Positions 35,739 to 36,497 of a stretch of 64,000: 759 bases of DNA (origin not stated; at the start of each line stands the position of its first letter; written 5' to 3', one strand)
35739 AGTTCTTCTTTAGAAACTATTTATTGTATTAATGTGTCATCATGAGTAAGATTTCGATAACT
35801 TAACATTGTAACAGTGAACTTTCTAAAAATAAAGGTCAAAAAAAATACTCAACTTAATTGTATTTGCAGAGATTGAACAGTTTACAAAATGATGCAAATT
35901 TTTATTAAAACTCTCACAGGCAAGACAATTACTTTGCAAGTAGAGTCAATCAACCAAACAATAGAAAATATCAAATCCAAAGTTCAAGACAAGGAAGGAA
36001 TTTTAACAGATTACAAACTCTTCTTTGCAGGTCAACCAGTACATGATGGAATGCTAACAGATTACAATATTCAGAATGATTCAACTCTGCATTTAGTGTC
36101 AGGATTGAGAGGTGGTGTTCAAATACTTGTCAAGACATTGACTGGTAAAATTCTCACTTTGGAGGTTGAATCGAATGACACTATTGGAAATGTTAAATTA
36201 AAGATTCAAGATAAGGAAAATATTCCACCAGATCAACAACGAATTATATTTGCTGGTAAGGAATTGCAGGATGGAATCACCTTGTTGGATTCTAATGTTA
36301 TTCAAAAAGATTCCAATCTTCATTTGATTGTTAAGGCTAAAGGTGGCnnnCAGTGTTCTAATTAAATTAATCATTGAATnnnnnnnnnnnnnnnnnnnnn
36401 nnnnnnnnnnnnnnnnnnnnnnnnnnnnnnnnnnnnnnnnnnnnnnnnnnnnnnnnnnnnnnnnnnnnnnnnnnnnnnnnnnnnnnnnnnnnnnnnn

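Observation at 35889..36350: A di-ubiquitin-like gene with a free C-terminal Gly-Gly looks like a FAT10/ISG15-style modifier rather than polyubiquitin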

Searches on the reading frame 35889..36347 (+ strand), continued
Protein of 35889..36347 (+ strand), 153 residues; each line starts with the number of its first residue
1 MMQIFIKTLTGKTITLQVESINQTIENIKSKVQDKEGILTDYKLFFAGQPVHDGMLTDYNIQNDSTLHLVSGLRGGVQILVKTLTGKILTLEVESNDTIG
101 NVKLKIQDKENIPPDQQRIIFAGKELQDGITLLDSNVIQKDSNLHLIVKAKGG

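Call 26: list_cluster_members(proteins=[P0046, P0121, P0122])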
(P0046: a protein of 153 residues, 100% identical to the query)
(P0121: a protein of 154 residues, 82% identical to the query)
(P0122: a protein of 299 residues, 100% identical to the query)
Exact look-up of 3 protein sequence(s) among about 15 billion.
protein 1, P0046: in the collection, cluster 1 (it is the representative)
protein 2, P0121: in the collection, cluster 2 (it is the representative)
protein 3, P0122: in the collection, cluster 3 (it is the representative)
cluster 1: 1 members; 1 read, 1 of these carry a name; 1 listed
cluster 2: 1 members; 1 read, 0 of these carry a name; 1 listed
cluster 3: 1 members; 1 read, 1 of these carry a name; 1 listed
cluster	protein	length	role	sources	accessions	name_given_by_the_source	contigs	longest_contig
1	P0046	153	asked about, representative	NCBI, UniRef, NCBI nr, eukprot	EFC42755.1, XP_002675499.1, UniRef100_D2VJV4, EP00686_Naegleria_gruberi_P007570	predicted protein [Naegleria gruberi] | Predicted protein n=1 Tax=Naegleria gruberi TaxID=5762 RepID=D2VJV4_NAEGR | uncharacterized protein NAEGRDRAFT_60736 [Naegleria gruberi]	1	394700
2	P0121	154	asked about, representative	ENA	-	-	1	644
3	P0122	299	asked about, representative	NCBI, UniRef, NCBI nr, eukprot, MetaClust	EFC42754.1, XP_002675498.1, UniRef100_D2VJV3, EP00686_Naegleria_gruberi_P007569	predicted protein [Naegleria gruberi] | Predicted protein n=1 Tax=Naegleria gruberi TaxID=5762 RepID=D2VJV3_NAEGR | uncharacterized protein NAEGRDRAFT_50147 [Naegleria gruberi]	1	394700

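Call 39: predict_structure(alignment_id=A2)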
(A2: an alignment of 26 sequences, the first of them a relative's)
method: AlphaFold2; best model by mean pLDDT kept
length: 153 residues; sequences in the alignment: 26
mean_pLDDT: 80.1   pTM: 0.49
mean pLDDT of the five models: 80.1, 79.7, 79.8, 77.0, 70.6
residues with pLDDT >= 90: 29; 70-90: 95; 50-70: 22; < 50: 7
segments of 3 or more residues with pLDDT < 50: 73-75, 151-153
pLDDT, mean of each block of 10 residues (from residue 1): 85 86 88 71 86 90 90 61 84 79 88 88 84 59 74 41
secondary structure, 60 per line:
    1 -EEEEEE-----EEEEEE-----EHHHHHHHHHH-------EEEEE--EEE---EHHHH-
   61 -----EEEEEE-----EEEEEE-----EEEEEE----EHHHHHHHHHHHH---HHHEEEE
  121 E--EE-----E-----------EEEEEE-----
elements in order: E2-7 E13-18 H25-34 E42-46 E49-51 H56-59 E66-71 E77-82 E88-93 H99-110 E117-121 E143-148
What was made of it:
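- On Ubiquitin family (Pfam PF00240, beta-grasp fold): The AlphaFold model has mean pLDDT 80 and a beta-beta-alpha-beta-beta...beta pattern in both halves (call 39).
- AlphaFold gives two beta-grasp domains, pTM 0.49, with pLDDT below 50 at the junction (73-75) and at the tail (151-153) (call 39). The junction is an intact LRGG with no linker and is predicted disordered (call 39).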

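Call 43: fold_search(model_id=the predicted structure, library=pdb)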
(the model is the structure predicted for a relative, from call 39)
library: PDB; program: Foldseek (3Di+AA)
matches with E <= 10: 1768; with E <= 0.001: 765
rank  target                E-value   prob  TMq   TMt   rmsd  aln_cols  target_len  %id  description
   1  7eb9_A                6.2e-21  1.00  0.50  0.27  12.0       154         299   67  The structure of the A20-binding inhibitor of NF-kB 1 in complex with tetra-ubiquitin (released 2021-07-21)
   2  3b0a_D                9.5e-21  1.00  0.51  0.51   6.0       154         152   67  Crystal structure of the mouse HOIL1-L-NZF in complex with linear di-ubiquitin (released 2011-12-14)
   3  3b08_G                2.1e-20  1.00  0.51  0.52   5.9       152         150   66  Crystal structure of the mouse HOIL1-L-NZF in complex with linear di-ubiquitin (released 2011-12-14)
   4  5vix                  2.5e-20  1.00  0.48  0.48  13.8       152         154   68  Crystal structure of Polyubiquitin with 3 ub domains, domains 1 and 2, from Naegleria fowleri ATCC 30863 (released 2017-05-24)
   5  8cmr_B                3.2e-20  1.00  0.50  0.51   9.6       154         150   67  Linear specific OTU-type DUB SnOTU from the pathogen S. negenvensis in complex with linear di-ubiquitin (released 2023-11-22)
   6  4ksl_C                3.4e-20  1.00  0.55  0.56   5.5       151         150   66  Gumby/Fam105B in complex with linear di-ubiquitin (released 2013-06-05)
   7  8t48_A                3.4e-20  1.00  0.49  0.48   9.8       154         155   67  The N4BP1 CUE-like domain in complex with linear di-Ubiquitin (released 2024-03-13)
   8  5b83_A                3.9e-20  1.00  0.50  0.27  11.8       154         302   67  Crystal structure of Optineurin UBAN in complex with linear ubiquitin (released 2016-09-07)
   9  7eao_A                5.2e-20  1.00  0.67  0.49   4.6       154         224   68  The structure of the A20-binding inhibitor of NF-kB 1 in complex with tri-ubiquitin (released 2021-07-21)
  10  3b08_A                5.6e-20  1.00  0.51  0.52   5.9       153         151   67  Crystal structure of the mouse HOIL1-L-NZF in complex with linear di-ubiquitin (released 2011-12-14)
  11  5h07_A                9.1e-20  1.00  0.61  0.45   5.3       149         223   68  TNIP2-Ub complex, C2 form (released 2017-03-08)
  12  2w9n                  1.0e-19  1.00  0.48  0.49  11.3       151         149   68  crystal structure of linear di-ubiquitin (released 2009-04-28)
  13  2zvn_A                1.2e-19  1.00  0.70  0.72   3.7       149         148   68  NEMO CoZi domain incomplex with diubiquitin in P212121 space group (released 2009-03-24)
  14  5b83_D                1.2e-19  1.00  0.71  0.40   4.0       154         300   67  Crystal structure of Optineurin UBAN in complex with linear ubiquitin (released 2016-09-07)
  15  2y5b_F                1.4e-19  1.00  0.50  0.50   7.3       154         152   66  Structure of USP21 in complex with linear diubiquitin-aldehyde (released 2012-01-25)
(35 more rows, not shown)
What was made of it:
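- On Ubiquitin family (Pfam PF00240, beta-grasp fold): Foldseek top hits are ubiquitin chains (call 43).
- On FAT10: Chain 7pyv_C ranks 36th at E 8.5e-12, 22% identity, TM 0.45 (call 43).
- The best structural matches are linear M1 di-ubiquitin (call 43).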

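Call 53: find_related_loci(query=P0046, collection=viral_contigs, flank=2000)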
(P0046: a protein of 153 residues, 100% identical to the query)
Query P0046 (153 aa) in viral_contigs; peptide patterns used: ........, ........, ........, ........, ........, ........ (x = any residue, [..] = any of these).
30 stretches matched a pattern; 22 encode a relative of the query (tblastn E <= 1e-3); 22 distinct loci.
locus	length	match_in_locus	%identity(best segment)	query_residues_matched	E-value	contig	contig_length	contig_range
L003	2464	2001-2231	72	2-153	3e-32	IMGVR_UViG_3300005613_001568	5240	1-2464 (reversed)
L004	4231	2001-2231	71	1-153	2e-31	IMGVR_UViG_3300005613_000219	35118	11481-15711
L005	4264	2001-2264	70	1-153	1e-30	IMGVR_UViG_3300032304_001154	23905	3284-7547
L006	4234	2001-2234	69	2-153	5e-30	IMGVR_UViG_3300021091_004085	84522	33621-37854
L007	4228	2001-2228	68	2-153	5e-30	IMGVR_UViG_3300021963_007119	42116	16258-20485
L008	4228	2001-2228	68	2-153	4e-30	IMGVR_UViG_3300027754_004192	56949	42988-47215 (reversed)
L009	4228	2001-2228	68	2-153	4e-30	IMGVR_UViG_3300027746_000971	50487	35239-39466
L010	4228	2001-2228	69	2-153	5e-30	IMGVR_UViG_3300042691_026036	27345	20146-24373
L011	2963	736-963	68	2-153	4e-30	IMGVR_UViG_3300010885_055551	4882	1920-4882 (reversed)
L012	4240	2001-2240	69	2-153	2e-30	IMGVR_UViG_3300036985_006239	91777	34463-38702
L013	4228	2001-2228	68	2-153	9e-30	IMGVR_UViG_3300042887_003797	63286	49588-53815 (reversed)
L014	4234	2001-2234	68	1-153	2e-29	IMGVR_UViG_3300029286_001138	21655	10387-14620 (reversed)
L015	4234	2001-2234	68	1-153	2e-29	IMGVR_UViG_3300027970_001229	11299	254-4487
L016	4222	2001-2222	68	2-151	2e-28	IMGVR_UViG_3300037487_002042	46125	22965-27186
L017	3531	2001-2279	62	1-153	5e-28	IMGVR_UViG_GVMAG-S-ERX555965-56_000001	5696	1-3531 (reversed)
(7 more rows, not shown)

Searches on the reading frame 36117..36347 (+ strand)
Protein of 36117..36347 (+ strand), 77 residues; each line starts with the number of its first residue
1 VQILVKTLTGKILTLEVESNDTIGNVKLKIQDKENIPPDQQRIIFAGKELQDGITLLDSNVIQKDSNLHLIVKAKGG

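Call 5: search_protein_families(library=pfam, proteins=[window:36117-36347:+], max_evalue=0.01)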
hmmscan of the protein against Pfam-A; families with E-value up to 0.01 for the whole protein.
seq(77 aa): 2 families
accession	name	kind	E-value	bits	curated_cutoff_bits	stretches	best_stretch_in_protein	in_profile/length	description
PF00240.29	ubiquitin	-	1.1e-21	76.8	25.4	1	3-74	1-71/72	Ubiquitin family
PF11976.14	Rad60-SLD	-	5.8e-09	36.1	23.8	1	2-71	2-71/72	Ubiquitin-2 like Rad60 SUMO-like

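Call 10: search_solved_structures(query=window:36117-36347:+, max_evalue=0.00001)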
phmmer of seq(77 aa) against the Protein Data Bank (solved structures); distinct sequences matched with E-value up to 0.00001: 338 (the best 60 are shown).
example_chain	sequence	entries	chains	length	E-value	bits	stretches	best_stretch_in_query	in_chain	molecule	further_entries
8q7r_U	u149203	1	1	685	7.3e-266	851.6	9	2-77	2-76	Ubiquitin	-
8pql_U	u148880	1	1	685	4.6e-265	849.1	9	2-77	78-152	Ubiquitin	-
8pql_E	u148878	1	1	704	6.4e-265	848.6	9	2-77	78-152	Polyubiquitin-C,Nucleotide exchange factor SIL1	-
5b83_A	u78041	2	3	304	1.1e-119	389.2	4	2-77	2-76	tetra ubiquitin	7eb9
7yui_A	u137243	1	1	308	1.2e-119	389.1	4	2-77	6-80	Polyubiquitin-C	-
5h07_A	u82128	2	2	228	3.7e-90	295.9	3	2-77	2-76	Polyubiquitin-C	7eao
5vix_A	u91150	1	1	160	1.7e-62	208.4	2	2-77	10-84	Polyubiquitin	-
2w9n_A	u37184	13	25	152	2.1e-60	201.8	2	2-77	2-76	UBIQUITIN | Polyubiquitin-C | Polyubiquitin-B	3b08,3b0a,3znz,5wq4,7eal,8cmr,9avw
2zvn_A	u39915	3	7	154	2.2e-60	201.7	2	2-77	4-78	UBC protein | Ubiquitin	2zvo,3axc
4ksl_D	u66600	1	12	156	2.4e-60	201.6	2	2-77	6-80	Polyubiquitin-C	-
7tv4_C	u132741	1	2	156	2.4e-60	201.6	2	2-77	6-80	Polyubiquitin-C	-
4zqs_A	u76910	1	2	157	2.4e-60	201.6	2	2-77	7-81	ubiquitin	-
6n5m_A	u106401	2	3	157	2.4e-60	201.6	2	2-77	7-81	Polyubiquitin-C | Ubiquitin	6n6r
3u30_A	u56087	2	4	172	3.7e-60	201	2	2-77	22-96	linear di-ubiquitin | Di-Ubiquitin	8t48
6kbe_G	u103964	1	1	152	6.2e-60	200.3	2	2-77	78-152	Polyubiquitin-C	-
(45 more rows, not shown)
